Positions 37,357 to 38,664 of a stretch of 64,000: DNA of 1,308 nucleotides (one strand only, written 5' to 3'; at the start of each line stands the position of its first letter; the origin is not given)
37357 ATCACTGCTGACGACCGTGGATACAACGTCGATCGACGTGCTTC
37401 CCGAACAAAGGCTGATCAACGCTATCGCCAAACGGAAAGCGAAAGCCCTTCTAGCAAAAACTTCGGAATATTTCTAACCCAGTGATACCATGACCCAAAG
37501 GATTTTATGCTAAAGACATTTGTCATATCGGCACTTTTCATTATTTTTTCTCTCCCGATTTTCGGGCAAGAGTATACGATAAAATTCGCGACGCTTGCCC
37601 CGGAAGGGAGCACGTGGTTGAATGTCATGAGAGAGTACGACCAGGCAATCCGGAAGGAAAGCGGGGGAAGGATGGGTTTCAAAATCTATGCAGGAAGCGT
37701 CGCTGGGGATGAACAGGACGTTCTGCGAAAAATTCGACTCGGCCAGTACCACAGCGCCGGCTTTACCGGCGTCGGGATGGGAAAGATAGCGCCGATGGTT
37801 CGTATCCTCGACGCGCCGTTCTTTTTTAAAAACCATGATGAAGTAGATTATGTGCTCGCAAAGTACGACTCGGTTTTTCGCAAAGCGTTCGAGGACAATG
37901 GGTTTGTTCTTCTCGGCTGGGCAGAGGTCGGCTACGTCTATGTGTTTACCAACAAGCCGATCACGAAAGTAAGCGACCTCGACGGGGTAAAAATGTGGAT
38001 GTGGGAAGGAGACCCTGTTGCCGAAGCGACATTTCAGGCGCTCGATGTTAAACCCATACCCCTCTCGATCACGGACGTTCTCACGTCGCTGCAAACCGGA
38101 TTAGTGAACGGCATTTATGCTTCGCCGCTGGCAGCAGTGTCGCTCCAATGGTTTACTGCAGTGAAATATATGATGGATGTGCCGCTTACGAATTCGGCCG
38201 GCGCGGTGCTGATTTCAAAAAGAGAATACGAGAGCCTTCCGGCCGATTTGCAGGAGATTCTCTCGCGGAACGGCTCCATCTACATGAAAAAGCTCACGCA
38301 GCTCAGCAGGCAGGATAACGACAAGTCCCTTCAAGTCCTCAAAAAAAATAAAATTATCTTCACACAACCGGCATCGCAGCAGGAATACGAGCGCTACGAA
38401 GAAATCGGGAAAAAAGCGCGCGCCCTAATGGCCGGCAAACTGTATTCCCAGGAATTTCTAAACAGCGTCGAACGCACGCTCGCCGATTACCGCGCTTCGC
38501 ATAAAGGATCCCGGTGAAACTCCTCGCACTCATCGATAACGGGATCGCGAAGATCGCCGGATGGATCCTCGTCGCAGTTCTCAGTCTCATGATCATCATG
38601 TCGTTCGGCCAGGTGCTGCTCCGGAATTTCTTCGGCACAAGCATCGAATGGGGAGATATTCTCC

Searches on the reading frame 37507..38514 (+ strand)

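Call 21: search_protein_families(library=ncbifam, proteins=[window:37507-38514:+], max_evalue=0.00001)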
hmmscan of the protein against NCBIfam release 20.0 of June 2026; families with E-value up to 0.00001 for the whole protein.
window:37507-38514:+ (336 aa): 2 families
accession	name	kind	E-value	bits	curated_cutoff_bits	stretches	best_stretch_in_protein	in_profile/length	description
NF037995.1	TRAP_S1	subfamily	4.2e-87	291.9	50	1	26-293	1-268/271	TRAP transporter substrate-binding protein DctP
TIGR00787.1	dctP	subfamily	9.4e-25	87.5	175.05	1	41-281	15-256/257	DctP family TRAP transporter solute-binding subunit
